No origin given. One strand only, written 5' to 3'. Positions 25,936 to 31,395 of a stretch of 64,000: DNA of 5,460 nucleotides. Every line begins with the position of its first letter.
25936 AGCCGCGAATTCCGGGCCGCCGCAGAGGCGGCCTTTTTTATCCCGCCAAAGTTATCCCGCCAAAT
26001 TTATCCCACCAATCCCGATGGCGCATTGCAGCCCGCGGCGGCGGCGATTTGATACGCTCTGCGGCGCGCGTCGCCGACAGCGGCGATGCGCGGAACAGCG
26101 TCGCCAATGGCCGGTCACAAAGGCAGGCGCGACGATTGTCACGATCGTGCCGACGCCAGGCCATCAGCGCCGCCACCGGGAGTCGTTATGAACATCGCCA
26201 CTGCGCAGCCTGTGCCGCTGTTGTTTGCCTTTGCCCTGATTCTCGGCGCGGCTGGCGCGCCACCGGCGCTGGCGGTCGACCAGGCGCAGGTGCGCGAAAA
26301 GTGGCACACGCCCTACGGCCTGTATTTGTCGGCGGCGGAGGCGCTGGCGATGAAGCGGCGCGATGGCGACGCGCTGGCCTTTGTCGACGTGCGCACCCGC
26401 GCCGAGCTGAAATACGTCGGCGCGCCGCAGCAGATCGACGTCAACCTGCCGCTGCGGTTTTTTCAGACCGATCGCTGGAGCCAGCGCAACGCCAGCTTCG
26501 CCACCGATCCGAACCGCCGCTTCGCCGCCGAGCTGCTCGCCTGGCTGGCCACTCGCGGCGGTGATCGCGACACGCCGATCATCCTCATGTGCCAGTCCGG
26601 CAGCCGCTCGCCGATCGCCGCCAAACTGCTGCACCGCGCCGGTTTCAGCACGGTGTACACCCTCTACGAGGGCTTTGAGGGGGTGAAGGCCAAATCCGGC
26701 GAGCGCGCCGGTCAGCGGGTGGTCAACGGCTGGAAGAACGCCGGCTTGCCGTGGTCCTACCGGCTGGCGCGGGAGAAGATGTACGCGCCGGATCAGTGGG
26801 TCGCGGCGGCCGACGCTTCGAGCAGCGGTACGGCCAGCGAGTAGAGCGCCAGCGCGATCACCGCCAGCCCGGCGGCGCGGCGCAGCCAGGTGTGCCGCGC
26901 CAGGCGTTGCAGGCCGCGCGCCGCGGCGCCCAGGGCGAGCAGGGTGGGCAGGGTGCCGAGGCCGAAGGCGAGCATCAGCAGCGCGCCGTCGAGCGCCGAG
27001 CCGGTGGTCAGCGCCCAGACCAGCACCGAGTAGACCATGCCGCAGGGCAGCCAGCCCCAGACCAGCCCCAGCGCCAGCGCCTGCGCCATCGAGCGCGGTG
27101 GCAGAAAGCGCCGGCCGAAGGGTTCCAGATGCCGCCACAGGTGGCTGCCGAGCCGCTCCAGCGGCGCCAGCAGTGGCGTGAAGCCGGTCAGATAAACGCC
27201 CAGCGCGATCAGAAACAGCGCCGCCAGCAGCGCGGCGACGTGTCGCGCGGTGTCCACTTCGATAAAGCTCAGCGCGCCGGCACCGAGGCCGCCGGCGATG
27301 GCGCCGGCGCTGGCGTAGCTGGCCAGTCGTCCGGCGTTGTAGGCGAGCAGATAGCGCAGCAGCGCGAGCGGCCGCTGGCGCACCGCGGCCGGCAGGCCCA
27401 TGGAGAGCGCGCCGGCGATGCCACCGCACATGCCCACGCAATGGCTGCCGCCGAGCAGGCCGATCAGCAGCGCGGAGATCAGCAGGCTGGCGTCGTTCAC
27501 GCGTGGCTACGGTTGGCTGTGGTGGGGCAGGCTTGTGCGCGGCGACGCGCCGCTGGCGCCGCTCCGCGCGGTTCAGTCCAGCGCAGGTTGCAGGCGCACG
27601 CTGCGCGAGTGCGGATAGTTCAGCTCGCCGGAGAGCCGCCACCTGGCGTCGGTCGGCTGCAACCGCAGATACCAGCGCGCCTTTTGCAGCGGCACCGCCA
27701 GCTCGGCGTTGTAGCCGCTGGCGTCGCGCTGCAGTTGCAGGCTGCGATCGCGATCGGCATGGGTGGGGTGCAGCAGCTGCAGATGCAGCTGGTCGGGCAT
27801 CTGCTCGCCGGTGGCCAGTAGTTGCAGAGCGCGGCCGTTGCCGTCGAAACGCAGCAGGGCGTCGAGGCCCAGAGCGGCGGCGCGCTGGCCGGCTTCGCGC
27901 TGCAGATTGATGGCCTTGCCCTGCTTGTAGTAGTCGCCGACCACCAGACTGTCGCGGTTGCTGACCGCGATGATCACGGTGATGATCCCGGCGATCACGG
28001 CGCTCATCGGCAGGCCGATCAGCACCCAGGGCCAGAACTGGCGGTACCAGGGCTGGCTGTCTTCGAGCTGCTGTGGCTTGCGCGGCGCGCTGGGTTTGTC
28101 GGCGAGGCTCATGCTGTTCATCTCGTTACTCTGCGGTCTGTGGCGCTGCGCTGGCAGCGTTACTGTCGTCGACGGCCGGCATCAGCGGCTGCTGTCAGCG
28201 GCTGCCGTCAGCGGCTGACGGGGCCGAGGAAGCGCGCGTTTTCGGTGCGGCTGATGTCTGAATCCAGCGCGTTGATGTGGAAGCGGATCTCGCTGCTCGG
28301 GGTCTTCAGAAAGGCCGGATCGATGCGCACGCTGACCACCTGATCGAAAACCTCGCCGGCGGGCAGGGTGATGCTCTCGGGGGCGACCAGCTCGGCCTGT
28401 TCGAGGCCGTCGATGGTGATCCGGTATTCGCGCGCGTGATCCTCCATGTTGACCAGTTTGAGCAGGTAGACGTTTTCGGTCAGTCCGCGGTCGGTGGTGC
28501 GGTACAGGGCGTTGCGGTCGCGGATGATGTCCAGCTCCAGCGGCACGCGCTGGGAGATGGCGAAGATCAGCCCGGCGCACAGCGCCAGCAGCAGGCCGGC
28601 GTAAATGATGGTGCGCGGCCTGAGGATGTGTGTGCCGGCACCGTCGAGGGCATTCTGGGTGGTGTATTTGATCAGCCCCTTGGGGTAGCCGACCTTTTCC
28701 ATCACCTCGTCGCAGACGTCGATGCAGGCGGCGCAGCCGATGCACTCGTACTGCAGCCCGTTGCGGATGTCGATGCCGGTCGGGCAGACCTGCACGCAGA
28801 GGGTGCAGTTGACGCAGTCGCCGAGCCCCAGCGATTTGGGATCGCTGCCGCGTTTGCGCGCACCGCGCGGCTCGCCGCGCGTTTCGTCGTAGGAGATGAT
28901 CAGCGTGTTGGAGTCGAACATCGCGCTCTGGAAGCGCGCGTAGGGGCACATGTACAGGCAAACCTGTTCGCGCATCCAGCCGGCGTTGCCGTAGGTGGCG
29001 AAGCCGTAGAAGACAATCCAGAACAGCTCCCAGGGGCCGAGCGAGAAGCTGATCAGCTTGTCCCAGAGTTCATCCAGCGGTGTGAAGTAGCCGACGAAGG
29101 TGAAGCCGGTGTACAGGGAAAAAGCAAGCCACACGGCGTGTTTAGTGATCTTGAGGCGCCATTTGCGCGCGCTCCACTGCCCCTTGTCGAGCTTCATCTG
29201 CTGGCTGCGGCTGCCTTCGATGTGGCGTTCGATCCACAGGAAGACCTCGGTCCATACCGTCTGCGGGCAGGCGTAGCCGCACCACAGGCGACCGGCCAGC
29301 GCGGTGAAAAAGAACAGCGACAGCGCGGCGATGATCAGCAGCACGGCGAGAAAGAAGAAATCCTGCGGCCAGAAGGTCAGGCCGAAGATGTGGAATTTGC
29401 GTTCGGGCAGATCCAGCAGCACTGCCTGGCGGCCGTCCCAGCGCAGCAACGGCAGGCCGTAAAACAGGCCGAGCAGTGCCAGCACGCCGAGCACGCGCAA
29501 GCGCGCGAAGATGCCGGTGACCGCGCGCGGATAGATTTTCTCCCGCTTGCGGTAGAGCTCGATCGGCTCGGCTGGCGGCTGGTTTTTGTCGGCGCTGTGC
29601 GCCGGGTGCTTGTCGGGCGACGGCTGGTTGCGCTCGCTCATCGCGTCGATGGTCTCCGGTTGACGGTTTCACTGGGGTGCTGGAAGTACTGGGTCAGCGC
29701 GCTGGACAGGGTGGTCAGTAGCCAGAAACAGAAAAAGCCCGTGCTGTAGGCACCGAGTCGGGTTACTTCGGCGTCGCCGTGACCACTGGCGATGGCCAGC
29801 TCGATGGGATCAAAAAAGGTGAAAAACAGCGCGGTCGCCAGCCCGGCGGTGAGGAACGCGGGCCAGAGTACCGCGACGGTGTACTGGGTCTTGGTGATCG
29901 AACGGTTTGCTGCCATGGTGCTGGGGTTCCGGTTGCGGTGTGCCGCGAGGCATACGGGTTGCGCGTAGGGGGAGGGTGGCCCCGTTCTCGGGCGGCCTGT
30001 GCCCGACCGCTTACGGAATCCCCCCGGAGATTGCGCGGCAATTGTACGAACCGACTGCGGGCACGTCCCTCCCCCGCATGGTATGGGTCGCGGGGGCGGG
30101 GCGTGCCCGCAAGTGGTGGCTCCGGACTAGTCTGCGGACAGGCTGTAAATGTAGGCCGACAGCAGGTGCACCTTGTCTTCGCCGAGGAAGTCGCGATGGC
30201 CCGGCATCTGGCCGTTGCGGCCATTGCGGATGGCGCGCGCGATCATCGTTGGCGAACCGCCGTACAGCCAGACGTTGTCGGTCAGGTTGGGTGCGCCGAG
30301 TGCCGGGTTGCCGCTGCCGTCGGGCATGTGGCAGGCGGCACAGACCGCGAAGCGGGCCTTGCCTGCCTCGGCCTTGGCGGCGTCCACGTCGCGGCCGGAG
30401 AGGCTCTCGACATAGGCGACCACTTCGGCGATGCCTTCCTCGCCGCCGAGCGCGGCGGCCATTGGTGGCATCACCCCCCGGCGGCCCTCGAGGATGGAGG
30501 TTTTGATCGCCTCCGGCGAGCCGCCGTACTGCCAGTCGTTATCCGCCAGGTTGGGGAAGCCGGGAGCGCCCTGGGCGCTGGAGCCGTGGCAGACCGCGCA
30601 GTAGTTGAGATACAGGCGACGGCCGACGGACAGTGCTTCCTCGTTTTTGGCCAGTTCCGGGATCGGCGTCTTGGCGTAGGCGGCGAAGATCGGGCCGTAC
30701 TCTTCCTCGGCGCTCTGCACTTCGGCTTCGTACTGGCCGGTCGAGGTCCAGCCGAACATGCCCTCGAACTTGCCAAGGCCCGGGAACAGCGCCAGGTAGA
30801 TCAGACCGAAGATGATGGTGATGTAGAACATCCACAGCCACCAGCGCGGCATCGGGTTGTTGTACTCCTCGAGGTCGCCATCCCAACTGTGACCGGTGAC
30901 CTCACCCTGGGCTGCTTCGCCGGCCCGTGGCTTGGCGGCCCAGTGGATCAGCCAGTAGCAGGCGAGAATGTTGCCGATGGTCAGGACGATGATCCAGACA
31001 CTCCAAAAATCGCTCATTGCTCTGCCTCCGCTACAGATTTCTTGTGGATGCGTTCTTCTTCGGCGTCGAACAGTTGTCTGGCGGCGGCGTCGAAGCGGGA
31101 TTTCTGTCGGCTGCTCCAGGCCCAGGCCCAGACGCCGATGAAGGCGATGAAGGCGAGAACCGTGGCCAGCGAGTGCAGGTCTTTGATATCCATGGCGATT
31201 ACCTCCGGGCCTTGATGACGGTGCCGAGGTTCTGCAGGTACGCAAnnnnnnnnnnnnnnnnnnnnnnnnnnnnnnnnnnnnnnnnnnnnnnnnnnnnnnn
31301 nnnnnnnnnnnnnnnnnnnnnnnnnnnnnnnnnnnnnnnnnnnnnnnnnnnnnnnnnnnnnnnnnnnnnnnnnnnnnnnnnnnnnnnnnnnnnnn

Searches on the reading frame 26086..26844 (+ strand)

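Call 46: search_protein_families(library=pfam, proteins=[window:26086-26844:+], max_evalue=0.00001)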
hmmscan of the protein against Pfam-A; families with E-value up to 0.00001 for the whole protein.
window:26086-26844:+ (252 aa): 1 family
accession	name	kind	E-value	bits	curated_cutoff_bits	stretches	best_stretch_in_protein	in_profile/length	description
PF00581.25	Rhodanese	-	3e-10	40.9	22.2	1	85-202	4-101/102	Rhodanese-like domain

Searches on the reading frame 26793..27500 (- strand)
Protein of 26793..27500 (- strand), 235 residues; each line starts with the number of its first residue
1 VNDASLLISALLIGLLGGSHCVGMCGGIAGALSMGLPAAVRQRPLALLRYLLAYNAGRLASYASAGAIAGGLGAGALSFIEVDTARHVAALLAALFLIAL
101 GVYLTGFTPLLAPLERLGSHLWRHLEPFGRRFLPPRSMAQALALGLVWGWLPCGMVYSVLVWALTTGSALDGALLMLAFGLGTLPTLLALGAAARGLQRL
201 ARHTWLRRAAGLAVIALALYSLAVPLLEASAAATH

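Call 46: search_protein_families(library=pfam, proteins=[window:26793-27500:-], max_evalue=0.00001)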
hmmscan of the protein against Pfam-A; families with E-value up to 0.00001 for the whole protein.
window:26793-27500:- (235 aa): 1 family
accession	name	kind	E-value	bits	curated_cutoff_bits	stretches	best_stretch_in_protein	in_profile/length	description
PF13386.12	DsbD_2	-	3.6e-57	193.9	24.9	1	10-219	2-198/199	Cytochrome C biogenesis protein transmembrane region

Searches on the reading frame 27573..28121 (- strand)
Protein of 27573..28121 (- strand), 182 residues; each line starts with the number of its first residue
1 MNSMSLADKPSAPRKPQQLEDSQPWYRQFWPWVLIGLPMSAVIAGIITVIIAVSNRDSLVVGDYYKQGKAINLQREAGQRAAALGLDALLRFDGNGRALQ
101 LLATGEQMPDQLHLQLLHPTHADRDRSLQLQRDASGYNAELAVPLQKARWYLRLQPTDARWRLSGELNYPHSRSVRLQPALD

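Call 46: search_protein_families(library=pfam, proteins=[window:27573-28121:-], max_evalue=0.00001)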
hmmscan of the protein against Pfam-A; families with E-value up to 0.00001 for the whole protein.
window:27573-28121:- (182 aa): 1 family
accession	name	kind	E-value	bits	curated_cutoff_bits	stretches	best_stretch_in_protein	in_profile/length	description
PF05751.16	FixH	-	3.5e-37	128.1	23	1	27-167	1-149/150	FixH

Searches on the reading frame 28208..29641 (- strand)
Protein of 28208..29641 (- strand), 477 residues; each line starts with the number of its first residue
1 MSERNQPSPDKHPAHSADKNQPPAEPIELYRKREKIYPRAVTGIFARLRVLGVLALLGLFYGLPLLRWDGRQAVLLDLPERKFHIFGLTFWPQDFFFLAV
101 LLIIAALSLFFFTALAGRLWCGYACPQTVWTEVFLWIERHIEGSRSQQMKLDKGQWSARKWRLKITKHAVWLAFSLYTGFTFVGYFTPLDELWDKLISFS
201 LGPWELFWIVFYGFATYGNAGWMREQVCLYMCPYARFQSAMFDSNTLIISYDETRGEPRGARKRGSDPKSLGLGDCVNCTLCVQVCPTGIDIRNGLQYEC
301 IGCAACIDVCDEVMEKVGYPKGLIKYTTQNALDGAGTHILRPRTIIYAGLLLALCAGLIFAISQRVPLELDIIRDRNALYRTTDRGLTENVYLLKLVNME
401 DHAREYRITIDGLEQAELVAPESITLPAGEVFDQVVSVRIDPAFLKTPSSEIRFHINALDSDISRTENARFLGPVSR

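Call 46: search_protein_families(library=pfam, proteins=[window:28208-29641:-], max_evalue=0.00001)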
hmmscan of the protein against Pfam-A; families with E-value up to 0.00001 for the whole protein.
window:28208-29641:- (477 aa): 6 families
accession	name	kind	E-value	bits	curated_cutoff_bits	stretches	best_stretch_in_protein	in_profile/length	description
PF13746.11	Fer4_18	-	2.9e-42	143.9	27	1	223-328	1-113/114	4Fe-4S dicluster domain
PF11614.14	FixG_C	-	4e-29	101.6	25.6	1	358-474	1-119/119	IG-like fold at C-terminal of FixG, putative oxidoreductase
PF12838.12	Fer4_7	-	2.7e-09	37.8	27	0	228-290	8-52/52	4Fe-4S dicluster domain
PF12801.12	Fer4_5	-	6.2e-08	32.9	22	1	99-141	2-45/48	4Fe-4S binding domain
PF13183.11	Fer4_8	-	2e-06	28.7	27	0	227-290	10-68/68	4Fe-4S dicluster domain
PF13534.11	Fer4_17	-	3.3e-06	28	22.2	0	227-291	7-61/61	4Fe-4S dicluster domain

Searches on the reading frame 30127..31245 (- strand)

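Call 46: search_protein_families(library=pfam, proteins=[window:30127-31245:-], max_evalue=0.00001)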
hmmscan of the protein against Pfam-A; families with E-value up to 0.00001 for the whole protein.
window:30127-31245:- (372 aa): 3 families
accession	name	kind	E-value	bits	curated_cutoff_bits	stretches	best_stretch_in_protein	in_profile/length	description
PF14715.11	FixP_N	-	6e-24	83.9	24.9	1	114-160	2-47/48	N-terminal domain of cytochrome oxidase-cbb3, FixP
PF13442.11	Cytochrome_CBB3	-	1.9e-23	83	27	2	205-279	3-68/68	Cytochrome C oxidase, cbb3-type, subunit III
PF00034.26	Cytochrom_C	-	3.5e-16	60.7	21.3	1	208-282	4-89/90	Cytochrome c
